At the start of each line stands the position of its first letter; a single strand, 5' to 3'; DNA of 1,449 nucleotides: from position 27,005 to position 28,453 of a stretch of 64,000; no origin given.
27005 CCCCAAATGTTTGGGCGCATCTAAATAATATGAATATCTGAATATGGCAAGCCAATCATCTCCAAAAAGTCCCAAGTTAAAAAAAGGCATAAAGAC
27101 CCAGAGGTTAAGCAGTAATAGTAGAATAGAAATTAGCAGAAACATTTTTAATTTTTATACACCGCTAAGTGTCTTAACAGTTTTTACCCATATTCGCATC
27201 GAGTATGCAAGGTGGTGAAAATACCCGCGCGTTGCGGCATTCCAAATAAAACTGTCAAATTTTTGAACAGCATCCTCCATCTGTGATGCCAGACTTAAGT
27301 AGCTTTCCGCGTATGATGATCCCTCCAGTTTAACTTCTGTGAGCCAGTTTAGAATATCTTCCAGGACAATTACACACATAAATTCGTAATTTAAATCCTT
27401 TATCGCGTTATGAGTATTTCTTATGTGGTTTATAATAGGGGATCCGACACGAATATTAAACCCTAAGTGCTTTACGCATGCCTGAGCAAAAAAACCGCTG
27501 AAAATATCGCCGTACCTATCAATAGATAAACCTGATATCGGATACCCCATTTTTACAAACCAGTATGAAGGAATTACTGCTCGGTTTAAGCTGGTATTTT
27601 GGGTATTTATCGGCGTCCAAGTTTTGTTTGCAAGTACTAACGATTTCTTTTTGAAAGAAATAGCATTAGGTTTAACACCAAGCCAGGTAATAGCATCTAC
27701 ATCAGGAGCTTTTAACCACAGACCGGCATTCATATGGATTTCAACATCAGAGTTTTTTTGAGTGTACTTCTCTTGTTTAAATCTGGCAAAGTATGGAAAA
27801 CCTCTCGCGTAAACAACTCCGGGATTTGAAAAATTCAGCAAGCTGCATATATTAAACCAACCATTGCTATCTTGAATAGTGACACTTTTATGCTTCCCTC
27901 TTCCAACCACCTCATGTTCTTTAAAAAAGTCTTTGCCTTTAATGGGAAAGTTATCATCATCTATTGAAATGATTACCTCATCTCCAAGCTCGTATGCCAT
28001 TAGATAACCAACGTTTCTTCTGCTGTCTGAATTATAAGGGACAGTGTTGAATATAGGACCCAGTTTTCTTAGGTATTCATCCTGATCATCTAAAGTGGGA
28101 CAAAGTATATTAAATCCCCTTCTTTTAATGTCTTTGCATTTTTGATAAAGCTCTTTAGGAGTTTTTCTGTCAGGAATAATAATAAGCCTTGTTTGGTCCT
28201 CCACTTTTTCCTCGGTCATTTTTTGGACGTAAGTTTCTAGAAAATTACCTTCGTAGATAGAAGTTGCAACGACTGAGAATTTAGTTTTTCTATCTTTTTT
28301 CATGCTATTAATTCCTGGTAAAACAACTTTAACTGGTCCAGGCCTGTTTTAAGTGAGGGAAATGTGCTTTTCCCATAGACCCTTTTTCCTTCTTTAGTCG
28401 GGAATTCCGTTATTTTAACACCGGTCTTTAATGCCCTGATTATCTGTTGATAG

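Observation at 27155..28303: Homolog of plant reversibly-glycosylated-polypeptide / UDP-arabinopyranose mutase (GT75) in a bacterial glycan operon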

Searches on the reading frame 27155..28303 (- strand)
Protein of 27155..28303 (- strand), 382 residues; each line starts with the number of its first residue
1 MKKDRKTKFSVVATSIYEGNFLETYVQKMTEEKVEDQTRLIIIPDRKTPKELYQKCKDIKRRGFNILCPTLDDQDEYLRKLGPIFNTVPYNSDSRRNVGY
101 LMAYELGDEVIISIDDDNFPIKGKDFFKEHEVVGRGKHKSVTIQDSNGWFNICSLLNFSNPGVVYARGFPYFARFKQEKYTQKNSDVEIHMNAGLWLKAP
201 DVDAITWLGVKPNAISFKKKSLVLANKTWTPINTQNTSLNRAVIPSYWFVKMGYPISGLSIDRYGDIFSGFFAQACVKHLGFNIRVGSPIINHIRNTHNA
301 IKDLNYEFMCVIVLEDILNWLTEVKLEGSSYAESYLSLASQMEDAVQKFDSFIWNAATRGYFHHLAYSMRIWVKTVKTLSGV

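Call 4: search_protein_families(library=pfam, proteins=[window:27155-28303:-], max_evalue=0.01)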
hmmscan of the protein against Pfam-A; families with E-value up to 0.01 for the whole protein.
window:27155-28303:- (382 aa): 1 family
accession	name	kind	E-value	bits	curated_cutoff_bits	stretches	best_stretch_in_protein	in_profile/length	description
PF03214.19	RGP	-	2.1e-20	73.7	23.8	1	36-379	29-340/342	Reversibly glycosylated polypeptide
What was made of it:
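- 27155..28303 (-): GT75 NDP-pyranose/furanose mutase of the MtdL type (382 aa). Predicted GDP-L-galactopyranose (or GDP-L-fucopyranose) mutase, Mn2+-dependent. Pfam PF03214 at E 2.1e-20 (call 4).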

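Call 5: search_protein_families(library=ncbifam, proteins=[window:27155-28303:-], max_evalue=0.01)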
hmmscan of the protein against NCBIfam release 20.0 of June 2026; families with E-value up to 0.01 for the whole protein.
window:27155-28303:- (382 aa): 0 families

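Call 7: search_solved_structures(query=window:27155-28303:-, max_evalue=1, show_alignments=2)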
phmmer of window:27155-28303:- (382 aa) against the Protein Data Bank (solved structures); distinct sequences matched with E-value up to 1: 6.
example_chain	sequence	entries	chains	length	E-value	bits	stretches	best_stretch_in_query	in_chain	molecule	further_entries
7xpr_A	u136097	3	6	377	1.5e-97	330.1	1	7-381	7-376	Transglycosylse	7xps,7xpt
7yua_A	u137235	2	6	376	1.5e-97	330.1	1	8-381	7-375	Transglycosylse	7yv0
7xpu_A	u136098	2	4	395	2.4e-97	329.4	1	7-381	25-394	Transglycosylse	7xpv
8hl8_A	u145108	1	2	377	3.9e-97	328.7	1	7-381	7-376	Transglycosylse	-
8cid_A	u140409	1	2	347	3.4e-06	29.4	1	86-331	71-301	UDP-arabinopyranose mutase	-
4ktw_A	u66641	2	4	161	0.92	11.5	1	105-151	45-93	RuvC endonuclease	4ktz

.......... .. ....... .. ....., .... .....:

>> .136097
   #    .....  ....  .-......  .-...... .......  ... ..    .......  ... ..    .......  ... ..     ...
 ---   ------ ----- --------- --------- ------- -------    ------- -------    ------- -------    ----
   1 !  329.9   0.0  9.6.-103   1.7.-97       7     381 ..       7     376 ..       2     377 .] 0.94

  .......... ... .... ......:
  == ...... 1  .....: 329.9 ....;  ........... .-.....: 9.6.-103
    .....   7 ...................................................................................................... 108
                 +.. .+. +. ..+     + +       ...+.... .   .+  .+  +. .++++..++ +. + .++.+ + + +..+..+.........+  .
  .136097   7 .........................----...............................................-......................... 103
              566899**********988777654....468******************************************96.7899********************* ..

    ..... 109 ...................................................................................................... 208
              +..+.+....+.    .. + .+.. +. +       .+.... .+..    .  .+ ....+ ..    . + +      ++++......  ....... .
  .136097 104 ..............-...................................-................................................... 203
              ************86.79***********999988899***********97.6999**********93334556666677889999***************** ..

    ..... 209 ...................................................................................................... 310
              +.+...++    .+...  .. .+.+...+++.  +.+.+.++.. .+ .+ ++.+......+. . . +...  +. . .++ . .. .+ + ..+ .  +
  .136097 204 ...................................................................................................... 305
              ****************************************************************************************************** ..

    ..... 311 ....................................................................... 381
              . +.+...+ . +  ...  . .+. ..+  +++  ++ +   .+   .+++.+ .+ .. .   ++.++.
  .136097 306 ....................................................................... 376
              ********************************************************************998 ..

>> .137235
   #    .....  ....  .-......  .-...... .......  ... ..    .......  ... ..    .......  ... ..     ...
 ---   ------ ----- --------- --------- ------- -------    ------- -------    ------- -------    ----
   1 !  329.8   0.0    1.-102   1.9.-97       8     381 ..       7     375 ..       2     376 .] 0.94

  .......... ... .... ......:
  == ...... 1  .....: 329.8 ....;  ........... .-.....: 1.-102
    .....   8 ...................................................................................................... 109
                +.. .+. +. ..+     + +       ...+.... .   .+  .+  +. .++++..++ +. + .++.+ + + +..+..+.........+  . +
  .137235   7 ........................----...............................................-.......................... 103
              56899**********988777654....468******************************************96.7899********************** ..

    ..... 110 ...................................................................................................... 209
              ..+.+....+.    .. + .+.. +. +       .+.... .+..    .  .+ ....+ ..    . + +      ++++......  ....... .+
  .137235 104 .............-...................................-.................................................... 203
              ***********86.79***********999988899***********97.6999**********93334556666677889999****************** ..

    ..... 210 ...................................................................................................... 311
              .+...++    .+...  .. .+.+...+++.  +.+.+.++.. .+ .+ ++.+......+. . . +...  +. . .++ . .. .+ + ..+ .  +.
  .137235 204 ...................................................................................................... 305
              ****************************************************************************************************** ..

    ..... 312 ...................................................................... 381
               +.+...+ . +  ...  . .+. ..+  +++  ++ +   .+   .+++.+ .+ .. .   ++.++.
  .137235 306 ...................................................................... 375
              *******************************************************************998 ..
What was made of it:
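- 27155..28303 (-): PDB MtdL (7xpr) at E 1.5e-97 over the full length, against plant UAM 8cid at 3.4e-6 (call 7).
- On MtdL/Hyg20-type GDP-L-hexose mutases (bacterial GT75): E 1.5e-97 and 330 bits, residues 7-381 against 7-376 (call 7).
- On Plant-type UDP-L-arabinopyranose mutase (UAM): 29.4 bits (E 3.4e-6) to 8cid against 330 bits to MtdL (call 7).
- Closest known: Plant UDP-L-arabinopyranose mutases / reversibly glycosylated polypeptides. Different: Only 29 bits of pairwise similarity over residues 86-331 (call 7).
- PF03214 matches over the full length (call 4), and MtdL matches at E 1.5e-97 (call 7).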

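Call 19: find_homologous_proteins(query=window:27155-28303:-, max_evalue=0.00001)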
Query window:27155-28303:- (382 aa): 1218 proteins with E <= 0.00001 among 2750 candidates; the best 120 are listed.
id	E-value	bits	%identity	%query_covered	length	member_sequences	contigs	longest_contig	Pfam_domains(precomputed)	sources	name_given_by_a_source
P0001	2.5e-262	887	100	100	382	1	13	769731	PF03214.20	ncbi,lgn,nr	ncbi:hypothetical protein HYU45_02540 [Candidatus Daviesbacteria bacterium]|nr:hypothetical protein 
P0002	2.7e-230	782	87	98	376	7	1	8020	PF03214.20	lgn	-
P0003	8.3e-230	780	85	100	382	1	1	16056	PF03214.20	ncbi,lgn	-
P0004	7.4e-227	771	84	100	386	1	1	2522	PF03214.20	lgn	-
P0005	6.8e-225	764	83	100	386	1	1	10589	PF03214.20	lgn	-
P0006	2.1e-223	759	83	100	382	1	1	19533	PF03214.20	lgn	-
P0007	2.7e-220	749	82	99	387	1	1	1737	PF03214.20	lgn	-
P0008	1.6e-216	737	81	99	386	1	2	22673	PF03214.20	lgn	-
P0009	6.1e-190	649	71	98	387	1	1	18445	PF03214.20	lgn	-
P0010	8.4e-186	635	69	98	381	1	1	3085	PF03214.20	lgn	-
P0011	1.7e-185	634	70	98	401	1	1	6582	PF03214.20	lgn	-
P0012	2.6e-181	621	68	98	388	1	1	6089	PF03214.20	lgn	-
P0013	5.5e-177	606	66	98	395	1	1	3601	PF03214.20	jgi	jgi:hypothetical protein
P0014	9.6e-142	490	53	98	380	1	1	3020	PF03214.20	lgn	-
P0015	1.4e-140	487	53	100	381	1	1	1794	PF03214.20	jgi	jgi:hypothetical protein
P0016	1.5e-140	487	55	98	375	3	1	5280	PF03214.20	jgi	jgi:hypothetical protein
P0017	2.9e-139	482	53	99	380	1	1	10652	PF03214.20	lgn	-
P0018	1.6e-138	480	54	98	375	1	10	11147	PF03214.20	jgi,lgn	-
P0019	3.8e-138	479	54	98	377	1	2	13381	PF03214.20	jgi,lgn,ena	-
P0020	6.5e-138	478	52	98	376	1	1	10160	PF03214.20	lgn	-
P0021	3.0e-137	476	51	100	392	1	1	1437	PF03214.20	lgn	-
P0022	3.4e-137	475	53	98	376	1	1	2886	PF03214.20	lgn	-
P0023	5.6e-137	475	65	77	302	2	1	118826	PF03214.20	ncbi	ncbi:hypothetical protein A3F01_03890, partial [Candidatus Woesebacteria bacterium RIFCSPHIGHO2_12_F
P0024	8.8e-137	474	52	98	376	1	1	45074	PF03214.20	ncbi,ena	-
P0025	1.8e-136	473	54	98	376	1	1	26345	PF03214.20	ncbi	-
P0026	2.0e-136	473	52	98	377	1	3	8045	PF03214.20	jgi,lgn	-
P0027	3.1e-136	472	52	98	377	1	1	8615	PF03214.20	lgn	-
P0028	1.1e-135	471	53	97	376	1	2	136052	PF03214.20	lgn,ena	-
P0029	1.5e-135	470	52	98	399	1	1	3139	PF03214.20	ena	-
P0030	5.4e-135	468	51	98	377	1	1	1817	PF03214.20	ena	-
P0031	5.8e-135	468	54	98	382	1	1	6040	PF03214.20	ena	-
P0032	3.4e-134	466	53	98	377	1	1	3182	PF03214.20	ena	-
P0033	6.8e-134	465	51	98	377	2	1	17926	PF03214.20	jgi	jgi:hypothetical protein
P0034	1.0e-133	464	52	98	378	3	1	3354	PF03214.20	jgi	-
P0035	1.1e-133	464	52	96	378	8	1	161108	PF03214.20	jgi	jgi:hypothetical protein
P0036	1.2e-133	464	51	98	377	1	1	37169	PF03214.20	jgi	jgi:hypothetical protein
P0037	1.3e-133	464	51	98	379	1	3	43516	PF03214.20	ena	-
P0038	2.4e-133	463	51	98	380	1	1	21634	PF03214.20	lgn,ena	-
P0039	3.0e-133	463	53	97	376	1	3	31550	PF03214.20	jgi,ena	-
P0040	1.2e-131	457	53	98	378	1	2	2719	PF03214.20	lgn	-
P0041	2.1e-131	456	50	98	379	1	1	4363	PF03214.20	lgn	-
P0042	4.2e-131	455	51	98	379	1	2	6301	PF03214.20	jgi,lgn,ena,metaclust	metaclust:\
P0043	5.3e-131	455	52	97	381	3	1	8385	PF03214.20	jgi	jgi:hypothetical protein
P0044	6.6e-131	455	50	99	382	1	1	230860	PF03214.20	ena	-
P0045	8.5e-131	454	50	98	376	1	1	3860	PF03214.20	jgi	-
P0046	1.1e-130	454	49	98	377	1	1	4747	PF03214.20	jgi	jgi:hypothetical protein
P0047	1.1e-130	454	50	97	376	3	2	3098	PF03214.20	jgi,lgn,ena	-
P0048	1.3e-130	454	51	98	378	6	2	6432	PF03214.20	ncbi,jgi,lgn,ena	-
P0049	1.7e-130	453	52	97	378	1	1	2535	PF03214.20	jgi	jgi:hypothetical protein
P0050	2.1e-130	453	51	98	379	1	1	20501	PF03214.20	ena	-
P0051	2.1e-130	453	51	97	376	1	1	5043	PF03214.20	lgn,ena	-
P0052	2.4e-130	453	52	98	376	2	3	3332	PF03214.20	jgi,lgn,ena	-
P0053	3.6e-130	452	51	98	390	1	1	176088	PF03214.20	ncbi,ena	-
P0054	4.2e-130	452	51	97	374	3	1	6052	PF03214.20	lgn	-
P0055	4.3e-130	452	52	98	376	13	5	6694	PF03214.20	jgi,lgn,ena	jgi:hypothetical protein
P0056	6.1e-130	452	51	97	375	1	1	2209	PF03214.20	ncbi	-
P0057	6.1e-130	452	51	98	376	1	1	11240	PF03214.20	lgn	-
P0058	7.1e-130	451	51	98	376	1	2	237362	PF03214.20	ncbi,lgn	-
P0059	1.0e-129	451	51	98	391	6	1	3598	PF03214.20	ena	-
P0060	1.1e-129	451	51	99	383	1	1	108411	PF03214.20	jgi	jgi:Reversibly glycosylated polypeptide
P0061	2.8e-129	449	50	98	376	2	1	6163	PF03214.20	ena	-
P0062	1.0e-128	448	50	98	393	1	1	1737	PF03214.20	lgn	-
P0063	1.2e-128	447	50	99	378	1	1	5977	PF03214.20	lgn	-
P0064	1.2e-128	447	52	99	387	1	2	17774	PF03214.20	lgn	-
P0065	2.4e-128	446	51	98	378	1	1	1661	PF03214.20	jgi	jgi:hypothetical protein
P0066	3.6e-128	446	50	96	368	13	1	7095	PF03214.20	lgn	-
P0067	1.3e-127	444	51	98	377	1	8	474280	PF03214.20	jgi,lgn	jgi:hypothetical protein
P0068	1.3e-127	444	52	98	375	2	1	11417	PF03214.20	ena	-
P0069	1.6e-127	444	49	99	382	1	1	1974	PF03214.20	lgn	-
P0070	1.8e-127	444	50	97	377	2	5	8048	PF03214.20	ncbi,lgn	ncbi:MAG: hypothetical protein QW570_07525 [Candidatus Caldarchaeum sp.]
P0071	2.1e-127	443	49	97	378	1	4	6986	PF03214.20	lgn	-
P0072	2.1e-127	443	51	94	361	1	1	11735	PF03214.20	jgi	jgi:hypothetical protein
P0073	2.5e-127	443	50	99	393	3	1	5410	PF03214.20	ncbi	-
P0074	2.6e-127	443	52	95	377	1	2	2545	PF03214.20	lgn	-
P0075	4.6e-127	442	49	98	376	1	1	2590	PF03214.20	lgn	-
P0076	5.1e-127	442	51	99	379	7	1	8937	PF03214.20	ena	-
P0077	5.3e-127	442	50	100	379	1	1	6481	PF03214.20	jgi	jgi:hypothetical protein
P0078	7.4e-127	441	48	98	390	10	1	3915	PF03214.20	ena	-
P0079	9.1e-127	441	49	97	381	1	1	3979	PF03214.20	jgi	jgi:hypothetical protein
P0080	1.0e-126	441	51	98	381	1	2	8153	PF03214.20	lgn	-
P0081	1.1e-126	441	51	98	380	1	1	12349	PF03214.20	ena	-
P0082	1.1e-126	441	48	97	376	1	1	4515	PF03214.20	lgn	-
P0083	1.2e-126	441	51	97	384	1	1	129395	PF03214.20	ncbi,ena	-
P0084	1.2e-126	441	49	98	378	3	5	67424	PF03214.20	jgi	jgi:hypothetical protein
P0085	1.3e-126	441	49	97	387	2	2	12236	PF03214.20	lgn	-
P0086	1.7e-126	440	50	97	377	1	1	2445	PF03214.20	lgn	-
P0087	1.7e-126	440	51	99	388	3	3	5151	PF03214.20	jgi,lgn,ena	-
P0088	2.2e-126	440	51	98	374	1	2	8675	PF03214.20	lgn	-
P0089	2.5e-126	440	50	98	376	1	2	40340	PF03214.20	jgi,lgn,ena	-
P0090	2.8e-126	440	49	98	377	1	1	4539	PF03214.20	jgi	jgi:hypothetical protein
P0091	3.5e-126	439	49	99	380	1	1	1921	PF03214.20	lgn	-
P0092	3.8e-126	439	49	97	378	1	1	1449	PF03214.20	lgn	-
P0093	4.3e-126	439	49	98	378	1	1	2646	PF03214.20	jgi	jgi:hypothetical protein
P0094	5.4e-126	439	52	98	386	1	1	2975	PF03214.20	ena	-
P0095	6.2e-126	438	49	99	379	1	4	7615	PF03214.20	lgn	-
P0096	8.4e-126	438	50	98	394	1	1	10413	PF03214.20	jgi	jgi:hypothetical protein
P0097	9.1e-126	438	50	97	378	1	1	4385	PF03214.20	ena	-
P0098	1.1e-125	438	50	100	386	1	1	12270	PF03214.20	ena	-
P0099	1.1e-125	438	51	98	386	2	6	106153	PF03214.20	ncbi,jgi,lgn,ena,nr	ncbi:MAG TPA: hypothetical protein VMR90_01515 [Candidatus Cybelea sp.]|nr:hypothetical protein [Can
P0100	1.1e-125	438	49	98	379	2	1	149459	PF03214.20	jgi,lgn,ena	-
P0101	1.4e-125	437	49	98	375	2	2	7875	PF03214.20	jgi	jgi:hypothetical protein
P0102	1.7e-125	437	49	97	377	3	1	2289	PF03214.20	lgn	-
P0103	2.1e-125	437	51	97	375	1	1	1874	PF03214.20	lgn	-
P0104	3.0e-125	436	50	97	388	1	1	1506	PF03214.20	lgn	-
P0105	3.0e-125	436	51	97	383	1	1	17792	PF03214.20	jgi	jgi:hypothetical protein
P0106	3.1e-125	436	50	97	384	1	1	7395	PF03214.20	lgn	-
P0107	3.5e-125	436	50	98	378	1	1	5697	PF03214.20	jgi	jgi:hypothetical protein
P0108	3.7e-125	436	49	98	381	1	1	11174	PF03214.20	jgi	jgi:hypothetical protein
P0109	3.9e-125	436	49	97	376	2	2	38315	PF03214.20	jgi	-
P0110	4.2e-125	436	49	98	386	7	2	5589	PF03214.20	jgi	jgi:hypothetical protein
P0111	4.4e-125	436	51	99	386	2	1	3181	PF03214.20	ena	-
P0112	4.6e-125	436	48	99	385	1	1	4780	PF03214.20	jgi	jgi:hypothetical protein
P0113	5.2e-125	435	48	98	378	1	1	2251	PF03214.20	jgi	jgi:Reversibly glycosylated polypeptide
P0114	5.9e-125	435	49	98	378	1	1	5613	PF03214.20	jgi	jgi:hypothetical protein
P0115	6.1e-125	435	50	97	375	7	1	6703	PF03214.20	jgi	jgi:Reversibly glycosylated polypeptide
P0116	6.3e-125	435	51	98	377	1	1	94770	PF03214.20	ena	-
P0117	7.1e-125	435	49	97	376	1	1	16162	PF03214.20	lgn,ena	-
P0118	7.2e-125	435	49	98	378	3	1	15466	PF03214.20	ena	-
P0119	8.0e-125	435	48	98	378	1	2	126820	PF03214.20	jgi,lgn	jgi:hypothetical protein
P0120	8.0e-125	435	50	99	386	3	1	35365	PF03214.20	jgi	-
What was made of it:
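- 27155..28303 (-): It is 100% identical to NCBI 'hypothetical protein HYU45_02540', Candidatus Daviesbacteria (call 19).
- On GT75 / Pfam RGP (PF03214): All 120 listed homologs carry PF03214 (call 19).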
